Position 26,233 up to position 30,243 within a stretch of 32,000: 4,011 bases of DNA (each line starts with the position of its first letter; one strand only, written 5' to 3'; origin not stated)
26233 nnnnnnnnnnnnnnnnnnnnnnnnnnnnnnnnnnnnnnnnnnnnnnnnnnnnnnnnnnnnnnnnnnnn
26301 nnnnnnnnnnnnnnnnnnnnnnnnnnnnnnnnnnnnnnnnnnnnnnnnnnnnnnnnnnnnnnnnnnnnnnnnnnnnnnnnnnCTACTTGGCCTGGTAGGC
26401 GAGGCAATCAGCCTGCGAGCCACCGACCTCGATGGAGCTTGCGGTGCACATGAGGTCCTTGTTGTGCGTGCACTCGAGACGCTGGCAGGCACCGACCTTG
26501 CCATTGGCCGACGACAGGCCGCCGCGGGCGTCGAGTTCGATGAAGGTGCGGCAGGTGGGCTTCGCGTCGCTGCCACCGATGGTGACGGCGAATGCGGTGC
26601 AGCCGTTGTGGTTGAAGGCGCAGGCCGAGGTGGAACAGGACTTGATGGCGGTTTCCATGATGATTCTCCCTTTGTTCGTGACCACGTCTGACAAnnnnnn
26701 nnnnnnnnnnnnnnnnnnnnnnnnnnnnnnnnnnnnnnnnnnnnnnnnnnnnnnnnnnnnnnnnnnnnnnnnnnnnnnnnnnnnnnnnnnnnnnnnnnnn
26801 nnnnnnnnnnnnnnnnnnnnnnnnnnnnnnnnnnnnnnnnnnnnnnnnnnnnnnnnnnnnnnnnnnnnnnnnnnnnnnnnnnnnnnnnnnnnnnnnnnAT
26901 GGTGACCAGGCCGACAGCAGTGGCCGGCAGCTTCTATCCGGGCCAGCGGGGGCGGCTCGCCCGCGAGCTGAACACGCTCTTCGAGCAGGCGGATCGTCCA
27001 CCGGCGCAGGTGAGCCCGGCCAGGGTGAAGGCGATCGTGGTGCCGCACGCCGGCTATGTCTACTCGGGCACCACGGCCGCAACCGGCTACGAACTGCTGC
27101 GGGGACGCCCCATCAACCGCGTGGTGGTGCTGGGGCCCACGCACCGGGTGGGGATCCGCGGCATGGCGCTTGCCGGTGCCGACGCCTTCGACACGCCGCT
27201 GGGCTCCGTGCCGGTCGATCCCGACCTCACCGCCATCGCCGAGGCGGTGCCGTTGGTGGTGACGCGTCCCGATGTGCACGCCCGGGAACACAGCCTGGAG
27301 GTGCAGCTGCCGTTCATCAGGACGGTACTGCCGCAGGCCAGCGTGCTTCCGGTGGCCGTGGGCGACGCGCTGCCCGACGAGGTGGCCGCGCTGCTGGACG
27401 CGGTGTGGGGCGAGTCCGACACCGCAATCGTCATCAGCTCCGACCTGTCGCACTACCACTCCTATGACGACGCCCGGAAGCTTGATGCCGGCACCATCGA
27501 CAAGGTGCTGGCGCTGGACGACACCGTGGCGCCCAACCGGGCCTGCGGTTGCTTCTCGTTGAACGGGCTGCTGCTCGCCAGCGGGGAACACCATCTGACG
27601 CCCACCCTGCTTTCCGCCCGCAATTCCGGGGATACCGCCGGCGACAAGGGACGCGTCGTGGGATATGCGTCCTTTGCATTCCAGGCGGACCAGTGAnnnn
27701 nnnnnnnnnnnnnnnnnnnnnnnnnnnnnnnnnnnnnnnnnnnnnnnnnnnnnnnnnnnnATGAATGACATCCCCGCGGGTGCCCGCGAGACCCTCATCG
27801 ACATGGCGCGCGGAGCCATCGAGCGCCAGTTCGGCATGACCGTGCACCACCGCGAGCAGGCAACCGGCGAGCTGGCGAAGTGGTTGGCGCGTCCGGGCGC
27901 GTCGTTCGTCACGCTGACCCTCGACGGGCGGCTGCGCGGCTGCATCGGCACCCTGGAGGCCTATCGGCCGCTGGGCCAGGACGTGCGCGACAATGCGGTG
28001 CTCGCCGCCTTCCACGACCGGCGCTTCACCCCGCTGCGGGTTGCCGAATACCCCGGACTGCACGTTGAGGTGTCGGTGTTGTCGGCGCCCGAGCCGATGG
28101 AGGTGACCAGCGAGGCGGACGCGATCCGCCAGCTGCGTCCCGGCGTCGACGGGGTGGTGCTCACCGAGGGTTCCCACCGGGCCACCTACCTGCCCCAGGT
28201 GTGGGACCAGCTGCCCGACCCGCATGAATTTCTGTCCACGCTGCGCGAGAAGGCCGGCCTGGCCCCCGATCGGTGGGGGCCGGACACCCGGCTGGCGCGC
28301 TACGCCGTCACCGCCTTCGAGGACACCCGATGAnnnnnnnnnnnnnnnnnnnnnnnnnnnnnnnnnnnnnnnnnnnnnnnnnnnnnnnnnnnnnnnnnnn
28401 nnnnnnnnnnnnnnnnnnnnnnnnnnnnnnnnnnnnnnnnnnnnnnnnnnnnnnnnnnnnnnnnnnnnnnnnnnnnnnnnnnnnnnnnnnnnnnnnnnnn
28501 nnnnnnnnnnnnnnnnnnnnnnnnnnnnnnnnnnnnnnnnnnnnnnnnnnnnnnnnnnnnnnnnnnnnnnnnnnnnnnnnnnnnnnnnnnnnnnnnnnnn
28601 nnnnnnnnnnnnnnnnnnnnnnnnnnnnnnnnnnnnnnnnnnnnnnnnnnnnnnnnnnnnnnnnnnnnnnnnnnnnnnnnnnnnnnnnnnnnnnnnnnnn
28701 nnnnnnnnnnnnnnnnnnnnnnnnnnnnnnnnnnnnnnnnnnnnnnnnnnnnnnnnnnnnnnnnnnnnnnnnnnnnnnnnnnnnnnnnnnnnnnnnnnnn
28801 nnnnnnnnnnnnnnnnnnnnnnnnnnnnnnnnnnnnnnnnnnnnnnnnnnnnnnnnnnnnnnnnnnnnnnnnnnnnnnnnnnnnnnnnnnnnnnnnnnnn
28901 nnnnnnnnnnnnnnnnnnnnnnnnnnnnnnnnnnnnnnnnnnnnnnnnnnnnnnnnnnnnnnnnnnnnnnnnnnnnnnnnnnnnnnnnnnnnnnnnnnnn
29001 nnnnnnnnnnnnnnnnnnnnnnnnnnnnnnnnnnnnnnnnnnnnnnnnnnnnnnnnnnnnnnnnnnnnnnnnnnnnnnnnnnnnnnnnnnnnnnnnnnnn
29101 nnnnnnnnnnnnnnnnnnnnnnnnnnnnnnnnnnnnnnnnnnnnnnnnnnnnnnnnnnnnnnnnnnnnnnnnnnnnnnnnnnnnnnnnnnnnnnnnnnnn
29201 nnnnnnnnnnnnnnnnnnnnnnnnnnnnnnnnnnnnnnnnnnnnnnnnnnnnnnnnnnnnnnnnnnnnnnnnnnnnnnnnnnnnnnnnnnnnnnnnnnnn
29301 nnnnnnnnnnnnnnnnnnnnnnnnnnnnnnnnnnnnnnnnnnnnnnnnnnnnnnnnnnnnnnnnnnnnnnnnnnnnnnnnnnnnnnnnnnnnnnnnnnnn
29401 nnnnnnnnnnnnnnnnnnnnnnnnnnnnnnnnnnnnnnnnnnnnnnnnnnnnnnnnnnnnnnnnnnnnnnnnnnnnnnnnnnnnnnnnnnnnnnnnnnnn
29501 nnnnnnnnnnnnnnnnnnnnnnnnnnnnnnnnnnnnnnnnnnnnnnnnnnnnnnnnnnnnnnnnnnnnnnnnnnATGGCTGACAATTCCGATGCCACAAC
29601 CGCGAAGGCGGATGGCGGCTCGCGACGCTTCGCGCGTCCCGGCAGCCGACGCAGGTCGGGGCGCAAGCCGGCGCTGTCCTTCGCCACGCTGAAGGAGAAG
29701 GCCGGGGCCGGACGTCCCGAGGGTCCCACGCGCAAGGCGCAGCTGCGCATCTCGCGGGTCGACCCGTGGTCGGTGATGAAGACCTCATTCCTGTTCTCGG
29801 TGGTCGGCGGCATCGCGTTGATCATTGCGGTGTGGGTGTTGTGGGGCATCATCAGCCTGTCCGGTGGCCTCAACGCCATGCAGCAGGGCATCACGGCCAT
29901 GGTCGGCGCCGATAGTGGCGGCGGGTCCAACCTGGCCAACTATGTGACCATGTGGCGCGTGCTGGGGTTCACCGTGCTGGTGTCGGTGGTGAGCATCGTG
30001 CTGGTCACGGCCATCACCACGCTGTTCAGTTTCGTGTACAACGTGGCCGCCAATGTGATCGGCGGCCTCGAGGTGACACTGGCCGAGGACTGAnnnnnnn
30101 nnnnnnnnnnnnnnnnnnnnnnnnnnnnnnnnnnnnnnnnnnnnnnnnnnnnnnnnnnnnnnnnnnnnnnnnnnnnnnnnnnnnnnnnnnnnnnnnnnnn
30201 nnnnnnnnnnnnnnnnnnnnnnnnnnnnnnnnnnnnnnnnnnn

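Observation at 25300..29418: AmmeMemoRadiSam cassette inserted into the gyrA-DUF3566 synteny, flanked by two Cys-rich proteins (candidate substrate or partner)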

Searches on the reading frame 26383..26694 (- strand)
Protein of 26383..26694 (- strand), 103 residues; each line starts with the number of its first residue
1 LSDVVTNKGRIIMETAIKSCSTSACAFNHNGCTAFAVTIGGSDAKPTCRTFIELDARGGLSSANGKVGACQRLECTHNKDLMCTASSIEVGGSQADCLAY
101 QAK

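Call 3: search_protein_families(library=pfam, proteins=[window:26383-26694:-], max_evalue=0.01)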
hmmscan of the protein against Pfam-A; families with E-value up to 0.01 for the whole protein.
window:26383-26694:- (103 aa): 1 family
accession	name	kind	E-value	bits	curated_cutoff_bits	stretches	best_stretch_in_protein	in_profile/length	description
PF07561.16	DUF1540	-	4.1e-08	33.6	22.1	1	70-95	3-29/40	Domain of Unknown Function (DUF1540)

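Call 4: search_protein_families(library=ncbifam, proteins=[window:26383-26694:-], max_evalue=0.01)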
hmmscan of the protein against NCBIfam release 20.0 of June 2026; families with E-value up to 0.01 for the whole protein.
window:26383-26694:- (103 aa): 0 families

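Call 13: find_homologous_proteins(query=window:26383-26694:-)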
Query window:26383-26694:- (103 aa): 192 proteins with E <= 0.001 among 192 candidates; the best 120 are listed.
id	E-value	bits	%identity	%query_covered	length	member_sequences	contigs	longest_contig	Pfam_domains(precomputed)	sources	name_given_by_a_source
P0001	1.4e-53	197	99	89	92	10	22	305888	PF07561.17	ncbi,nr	ncbi:DUF1540 domain-containing protein [Propionibacterium freudenreichii]|nr:DUF1540 domain-containi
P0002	3.5e-42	160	78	88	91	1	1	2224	-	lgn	-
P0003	4.6e-35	137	67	85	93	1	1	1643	PF07561.17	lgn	-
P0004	1.0e-34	136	67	86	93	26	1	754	PF07561.17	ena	-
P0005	7.6e-34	134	67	86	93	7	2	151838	PF07561.17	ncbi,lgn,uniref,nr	ncbi:DUF1540 domain-containing protein [Actinomyces bowdenii]|uniref:DUF1540 domain-containing prote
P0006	1.7e-33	132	66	86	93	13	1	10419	PF07561.17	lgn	-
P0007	3.6e-33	131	65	86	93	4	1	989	PF07561.17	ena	-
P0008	3.7e-33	131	64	86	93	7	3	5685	PF07561.17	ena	-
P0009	5.4e-33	131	63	86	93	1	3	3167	PF07561.17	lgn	-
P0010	8.0e-33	130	67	86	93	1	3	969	-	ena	-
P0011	1.1e-32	130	74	78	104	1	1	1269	PF07561.17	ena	-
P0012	1.3e-32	130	64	86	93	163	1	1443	-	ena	-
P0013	1.5e-32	129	64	85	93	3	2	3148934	-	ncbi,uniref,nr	ncbi:DUF1540 domain-containing protein [Actinomyces howellii]|uniref:Domain of Uncharacterized Funct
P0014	2.0e-32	129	62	87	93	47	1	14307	PF07561.17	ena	-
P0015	2.9e-32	128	65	86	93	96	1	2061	-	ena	-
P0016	3.2e-32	128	61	90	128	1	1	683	PF07561.17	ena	-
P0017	4.1e-32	128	65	86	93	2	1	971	PF07561.17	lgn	-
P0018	4.2e-32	128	66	86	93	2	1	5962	PF07561.17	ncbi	-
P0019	5.5e-32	128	67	88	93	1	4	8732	PF07561.17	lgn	-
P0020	5.6e-32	128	61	90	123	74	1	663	PF07561.17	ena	-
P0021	5.9e-32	127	66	86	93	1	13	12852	PF07561.17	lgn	-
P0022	9.3e-32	127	64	86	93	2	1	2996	PF07561.17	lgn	-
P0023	1.0e-31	127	65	85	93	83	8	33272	PF07561.17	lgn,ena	-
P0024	1.2e-31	126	63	86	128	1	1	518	PF07561.17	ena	-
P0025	1.2e-31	126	63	86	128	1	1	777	PF07561.17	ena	-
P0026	1.2e-31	126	63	86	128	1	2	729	PF07561.17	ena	-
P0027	1.3e-31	126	63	86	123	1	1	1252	PF07561.17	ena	-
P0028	1.4e-31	126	63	86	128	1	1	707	PF07561.17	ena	-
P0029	1.4e-31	126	65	86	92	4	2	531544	PF07561.17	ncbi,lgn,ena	-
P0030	1.4e-31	126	63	86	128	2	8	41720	PF07561.17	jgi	-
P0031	1.4e-31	126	63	86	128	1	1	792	PF07561.17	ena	-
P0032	1.5e-31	126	63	86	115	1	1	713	PF07561.17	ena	-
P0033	1.6e-31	126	63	86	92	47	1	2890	PF07561.17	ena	-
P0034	1.9e-31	126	63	86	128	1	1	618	PF07561.17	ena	-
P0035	2.0e-31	126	64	86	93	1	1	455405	PF07561.17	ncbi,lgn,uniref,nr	ncbi:DUF1540 domain-containing protein [Propionicicella superfundia]|uniref:DUF1540 domain-containin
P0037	2.1e-31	126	56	100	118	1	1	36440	PF07561.17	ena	-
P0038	2.4e-31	126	64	84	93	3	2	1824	PF07561.17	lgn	-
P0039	2.5e-31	125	63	86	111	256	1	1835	PF07561.17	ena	-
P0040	3.4e-31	125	64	86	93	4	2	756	PF07561.17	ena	-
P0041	4.3e-31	125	63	86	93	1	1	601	PF07561.17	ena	-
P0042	4.7e-31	125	62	84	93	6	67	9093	PF07561.17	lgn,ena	-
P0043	5.6e-31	124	67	86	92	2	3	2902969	PF07561.17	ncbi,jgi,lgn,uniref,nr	ncbi:DUF1540 domain-containing protein [Brooklawnia cerclae]|uniref:DUF1540 domain-containing protei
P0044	6.3e-31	124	64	84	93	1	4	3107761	PF07561.17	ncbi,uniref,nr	ncbi:DUF1540 domain-containing protein [Actinomyces sp. 2119]|uniref:DUF1540 domain-containing prote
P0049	1.2e-30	123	66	86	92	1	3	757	PF07561.17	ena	-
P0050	1.6e-30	123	61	86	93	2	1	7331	PF07561.17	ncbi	-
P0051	1.7e-30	123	57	86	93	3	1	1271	PF07561.17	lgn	-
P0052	2.2e-30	122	67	82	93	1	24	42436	PF07561.17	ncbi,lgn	-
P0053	2.4e-30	122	62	86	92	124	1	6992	PF07561.17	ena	-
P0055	3.4e-30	122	67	86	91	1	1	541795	PF07561.17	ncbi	-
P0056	3.5e-30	122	62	86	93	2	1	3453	PF07561.17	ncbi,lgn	-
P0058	3.7e-30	122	61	86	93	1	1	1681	PF07561.17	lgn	-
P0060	4.0e-30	122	61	86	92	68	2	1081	PF07561.17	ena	-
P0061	4.4e-30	121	61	86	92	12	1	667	PF07561.17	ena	-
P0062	4.5e-30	121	67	85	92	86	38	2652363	PF07561.17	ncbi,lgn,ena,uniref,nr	ncbi:DUF1540 domain-containing protein [Kocuria rhizophila]|uniref:DUF1540 domain-containing protein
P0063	4.5e-30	121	67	84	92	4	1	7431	PF07561.17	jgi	-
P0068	6.7e-30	121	63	86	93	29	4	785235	PF07561.17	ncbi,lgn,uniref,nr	ncbi:DUF1540 domain-containing protein [Kocuria sp. cx-455]|uniref:DUF1540 domain-containing protein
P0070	9.1e-30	120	59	84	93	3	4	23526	PF07561.17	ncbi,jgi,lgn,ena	jgi:hypothetical protein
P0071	9.5e-30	120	63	86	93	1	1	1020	PF07561.17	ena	-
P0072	1.1e-29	120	64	88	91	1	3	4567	PF07561.17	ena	-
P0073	1.1e-29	120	57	87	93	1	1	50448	PF07561.17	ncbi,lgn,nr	ncbi:MAG: DUF1540 domain-containing protein [Actinomycetaceae bacterium]|nr:DUF1540 domain-containin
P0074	1.2e-29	120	61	86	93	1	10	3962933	PF07561.17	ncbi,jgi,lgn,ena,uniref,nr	ncbi:DUF1540 domain-containing protein [Raineyella sp. W15-4]|uniref:DUF1540 domain-containing prote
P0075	1.5e-29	120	61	86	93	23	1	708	PF07561.17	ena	-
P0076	1.5e-29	120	57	97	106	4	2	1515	PF07561.17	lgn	-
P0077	1.6e-29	120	61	86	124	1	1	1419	PF07561.17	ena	-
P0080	3.2e-29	119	66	85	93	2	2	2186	PF07561.17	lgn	-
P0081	3.2e-29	119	60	85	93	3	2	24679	PF07561.17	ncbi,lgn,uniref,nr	ncbi:DUF1540 domain-containing protein [Nesterenkonia sp. F]|uniref:DUF1540 domain-containing protei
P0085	6.2e-29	118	61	86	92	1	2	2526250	PF07561.17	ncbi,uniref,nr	ncbi:DUF1540 domain-containing protein [Actinomyces trachealis]|uniref:DUF1540 domain-containing pro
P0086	8.2e-29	117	60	86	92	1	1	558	PF07561.17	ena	-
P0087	8.6e-29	117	64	86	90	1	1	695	PF07561.17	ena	-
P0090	1.3e-28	117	66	84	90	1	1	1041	PF07561.17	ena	-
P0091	1.4e-28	117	62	86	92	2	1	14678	PF07561.17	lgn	-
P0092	1.5e-28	117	63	86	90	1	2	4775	PF07561.17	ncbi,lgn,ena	-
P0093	1.7e-28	116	64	86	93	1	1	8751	PF07561.17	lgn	-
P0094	1.8e-28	116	62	86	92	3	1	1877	PF07561.17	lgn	-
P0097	2.2e-28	116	61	83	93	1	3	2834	PF07561.17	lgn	-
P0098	2.2e-28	116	63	86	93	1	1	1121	PF07561.17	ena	-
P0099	2.3e-28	116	61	84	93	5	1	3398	PF07561.17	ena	-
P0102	3.3e-28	115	67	74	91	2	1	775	PF07561.17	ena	-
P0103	3.4e-28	115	60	86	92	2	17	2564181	PF07561.17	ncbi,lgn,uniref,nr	ncbi:DUF1540 domain-containing protein [Actinomyces weissii]|uniref:DUF1540 domain-containing protei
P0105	4.9e-28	115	64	86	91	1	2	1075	PF07561.17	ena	-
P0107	6.0e-28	115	60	86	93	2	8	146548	PF07561.17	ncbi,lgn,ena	-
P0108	6.5e-28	115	64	86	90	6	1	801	PF07561.17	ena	-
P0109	7.3e-28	114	64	86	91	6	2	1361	PF07561.17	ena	-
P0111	9.6e-28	114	63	86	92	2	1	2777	PF07561.17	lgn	-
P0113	1.2e-27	114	62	83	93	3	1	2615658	PF07561.17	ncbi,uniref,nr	ncbi:DUF1540 domain-containing protein [Dermatophilus congolensis]|uniref:DUF1540 domain-containing 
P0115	1.5e-27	113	62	86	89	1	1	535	PF07561.17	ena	-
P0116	2.0e-27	113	62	86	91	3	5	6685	PF07561.17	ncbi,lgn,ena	-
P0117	2.1e-27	113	62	77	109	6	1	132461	PF07561.17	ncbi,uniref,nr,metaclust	ncbi:hypothetical protein MOPEL_009_00230 [Mobilicoccus pelagius NBRC 104925]|uniref:DUF1540 domain-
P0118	2.1e-27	113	63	86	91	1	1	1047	PF07561.17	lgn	-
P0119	2.2e-27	113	62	86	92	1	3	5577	PF07561.17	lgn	-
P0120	2.4e-27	113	60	84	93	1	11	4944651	PF07561.17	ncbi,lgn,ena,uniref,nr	ncbi:hypothetical protein BJY21_000516 [Kineosphaera limosa]|uniref:DUF1540 domain-containing protei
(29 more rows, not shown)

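Call 16: find_related_loci(query=A1, collection=genome_contigs, flank=10000)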
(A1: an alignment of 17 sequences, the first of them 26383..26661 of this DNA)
Query A1 (92 aa) in genome_contigs; peptide patterns used: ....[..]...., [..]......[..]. (x = any residue, [..] = any of these).
172 stretches matched a pattern; 164 encode a relative of the query (tblastn E <= 1e-3); the best 80 are kept; 80 distinct loci.
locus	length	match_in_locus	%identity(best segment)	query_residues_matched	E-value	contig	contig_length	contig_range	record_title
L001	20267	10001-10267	66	4-92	4e-40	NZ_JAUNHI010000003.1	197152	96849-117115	MAG: Actinomyces sp. isolate S28M_Sa_3 NODE_16_length_197152_cov_45.095111, whole genome shotgun sequence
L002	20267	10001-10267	67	4-92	6e-39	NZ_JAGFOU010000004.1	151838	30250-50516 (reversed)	Actinomyces bowdenii strain DSM 15435 Scaffold4, whole genome shotgun sequence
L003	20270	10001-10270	62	3-92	9e-38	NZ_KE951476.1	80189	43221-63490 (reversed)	Actinobaculum sp. oral taxon 183 str. F0552 Scaffold8, whole genome shotgun sequence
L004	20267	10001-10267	65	4-92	7e-38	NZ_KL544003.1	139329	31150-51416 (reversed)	Actinomyces israelii DSM 43320 O145DRAFT_scaffold00007.7, whole genome shotgun sequence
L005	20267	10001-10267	64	4-92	7e-38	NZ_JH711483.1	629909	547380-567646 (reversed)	Actinomyces massiliensis 4401292 scaffold00003, whole genome shotgun sequence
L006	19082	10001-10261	67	6-92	6e-37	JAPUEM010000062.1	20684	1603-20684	MAG: Propionicimonas sp. isolate labscale reactor_MAG25 NODE_1854_length_20684_cov_56.349072, whole genome shotgun seque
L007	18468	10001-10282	65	1-92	3e-37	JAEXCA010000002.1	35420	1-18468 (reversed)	MAG: Actinomycetes bacterium isolate OH_SFB_96 k127_338372, whole genome shotgun sequence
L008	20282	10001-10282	65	1-92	3e-37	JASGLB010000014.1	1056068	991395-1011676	MAG: Propionicimonas sp. isolate 5N093 JMF-2111-06-0005.ont.bin.93_13, whole genome shotgun sequence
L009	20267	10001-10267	64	4-92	9e-37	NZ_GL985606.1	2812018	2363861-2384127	Actinomyces sp. oral taxon 448 str. F0400 SCAFFOLD1, whole genome shotgun sequence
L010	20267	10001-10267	63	4-92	3e-36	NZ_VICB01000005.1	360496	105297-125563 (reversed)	Actinomyces johnsonii strain CCUG 34287 CCUG34287T_0000005, whole genome shotgun sequence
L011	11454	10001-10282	64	1-92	1e-36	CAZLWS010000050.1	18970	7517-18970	MAG TPA_asm: uncultured Propionibacteriaceae bacterium isolate SRP342105_co2_8 genome assembly, contig: NODE_2971_length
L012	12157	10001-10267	63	4-92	2e-36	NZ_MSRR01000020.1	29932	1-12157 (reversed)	Actinomyces naeslundii strain NCTC 10301 NCTC10301_contig020, whole genome shotgun sequence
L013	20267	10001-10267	64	4-92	3e-36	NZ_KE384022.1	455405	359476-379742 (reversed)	Propionicicella superfundia DSM 22317 G555DRAFT_scaffold00003.3, whole genome shotgun sequence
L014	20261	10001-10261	69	4-92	2e-36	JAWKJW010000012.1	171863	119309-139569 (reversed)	MAG: Tessaracoccus sp. isolate ABC2.160 ABC2.160.fa-12, whole genome shotgun sequence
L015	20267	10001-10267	63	4-92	5e-36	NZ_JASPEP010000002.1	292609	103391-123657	Actinomyces stomatis strain PK606 1A31_00002, whole genome shotgun sequence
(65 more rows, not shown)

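Call 71: predict_structure(alignment_id=A4)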
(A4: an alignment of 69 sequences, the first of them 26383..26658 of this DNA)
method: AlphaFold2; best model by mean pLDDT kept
length: 91 residues; sequences in the alignment: 69
mean_pLDDT: 33.4   pTM: 0.18
mean pLDDT of the five models: 33.4, 32.7, 32.2, 31.6, 27.6
residues with pLDDT >= 90: 0; 70-90: 0; 50-70: 0; < 50: 91
segments of 3 or more residues with pLDDT < 50: 1-91
pLDDT, mean of each block of 10 residues (from residue 1): 28 30 35 41 31 31 31 36 36 30
secondary structure, 60 per line:
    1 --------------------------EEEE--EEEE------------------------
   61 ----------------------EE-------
elements in order: E27-30 E33-36

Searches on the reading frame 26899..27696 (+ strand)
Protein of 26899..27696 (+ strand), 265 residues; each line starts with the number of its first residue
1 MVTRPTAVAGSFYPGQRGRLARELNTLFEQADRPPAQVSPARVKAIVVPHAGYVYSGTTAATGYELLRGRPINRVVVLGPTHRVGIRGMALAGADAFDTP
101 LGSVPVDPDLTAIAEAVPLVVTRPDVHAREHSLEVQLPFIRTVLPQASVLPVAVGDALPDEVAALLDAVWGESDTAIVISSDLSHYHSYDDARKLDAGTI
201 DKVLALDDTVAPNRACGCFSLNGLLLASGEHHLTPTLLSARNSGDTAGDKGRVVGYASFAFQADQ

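Call 3: search_protein_families(library=pfam, proteins=[window:26899-27696:+], max_evalue=0.01)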
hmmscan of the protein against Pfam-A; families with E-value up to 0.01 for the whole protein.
window:26899-27696:+ (265 aa): 1 family
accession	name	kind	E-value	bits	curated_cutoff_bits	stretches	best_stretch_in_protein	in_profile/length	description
PF01875.22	Memo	-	2.3e-44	152.1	27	1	6-258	2-267/269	Memo-like protein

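Call 4: search_protein_families(library=ncbifam, proteins=[window:26899-27696:+], max_evalue=0.01)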
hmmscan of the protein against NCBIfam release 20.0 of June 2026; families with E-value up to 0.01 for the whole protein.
window:26899-27696:+ (265 aa): 2 families
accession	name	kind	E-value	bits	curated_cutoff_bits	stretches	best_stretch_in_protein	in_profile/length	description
TIGR04336.1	AmmeMemoSam_B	hypoth_equivalog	1.7e-79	266.9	26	1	4-261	1-270/270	AmmeMemoRadiSam system protein B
NF001987.0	PRK00782.1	equivalog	5.5e-47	160.2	295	1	3-261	2-265/267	MEMO1 family protein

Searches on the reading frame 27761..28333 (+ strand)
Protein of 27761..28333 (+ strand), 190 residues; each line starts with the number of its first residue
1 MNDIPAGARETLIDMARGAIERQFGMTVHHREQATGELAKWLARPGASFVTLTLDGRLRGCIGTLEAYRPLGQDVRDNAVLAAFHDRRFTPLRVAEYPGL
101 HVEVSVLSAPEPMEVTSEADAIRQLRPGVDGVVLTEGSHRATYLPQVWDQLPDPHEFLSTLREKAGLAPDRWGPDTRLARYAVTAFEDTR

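Call 3: search_protein_families(library=pfam, proteins=[window:27761-28333:+], max_evalue=0.01)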
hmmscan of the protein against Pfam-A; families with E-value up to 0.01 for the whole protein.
window:27761-28333:+ (190 aa): 1 family
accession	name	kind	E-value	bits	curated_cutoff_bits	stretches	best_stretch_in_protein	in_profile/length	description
PF01871.22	AMMECR1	-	2.8e-46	157.5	25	1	14-186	2-168/168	AMMECR1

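Call 4: search_protein_families(library=ncbifam, proteins=[window:27761-28333:+], max_evalue=0.01)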
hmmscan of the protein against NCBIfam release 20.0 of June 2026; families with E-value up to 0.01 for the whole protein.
window:27761-28333:+ (190 aa): 3 families
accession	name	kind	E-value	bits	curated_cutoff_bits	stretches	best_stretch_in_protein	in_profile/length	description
TIGR04335.1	AmmeMemoSam_A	hypoth_equivalog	9.2e-58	194.5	99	1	11-186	2-175/175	AmmeMemoRadiSam system protein A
TIGR00296.1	TIGR00296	hypoth_equivalog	2.2e-29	102.6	91.05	1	46-188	44-190/200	TIGR00296 family protein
NF002000.0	PRK00801.1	equivalog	7.5e-29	100.3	273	1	10-188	10-186/201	hypothetical protein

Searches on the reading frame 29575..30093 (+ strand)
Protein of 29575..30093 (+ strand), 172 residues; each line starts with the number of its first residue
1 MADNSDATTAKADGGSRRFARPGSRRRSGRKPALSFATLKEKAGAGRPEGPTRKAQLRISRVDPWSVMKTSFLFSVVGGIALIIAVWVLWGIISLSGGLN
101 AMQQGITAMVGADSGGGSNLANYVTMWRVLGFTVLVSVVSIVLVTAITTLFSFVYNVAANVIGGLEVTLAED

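Call 3: search_protein_families(library=pfam, proteins=[window:29575-30093:+], max_evalue=0.01)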
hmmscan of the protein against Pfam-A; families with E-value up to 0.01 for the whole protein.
window:29575-30093:+ (172 aa): 1 family
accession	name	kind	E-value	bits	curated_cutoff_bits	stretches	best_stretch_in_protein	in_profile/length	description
PF12089.13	DUF3566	-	2.6e-36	125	22.2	1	53-171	2-118/118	Transmembrane domain of unknown function (DUF3566)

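Call 4: search_protein_families(library=ncbifam, proteins=[window:29575-30093:+], max_evalue=0.01)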
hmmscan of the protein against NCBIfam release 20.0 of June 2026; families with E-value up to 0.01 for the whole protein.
window:29575-30093:+ (172 aa): 0 families
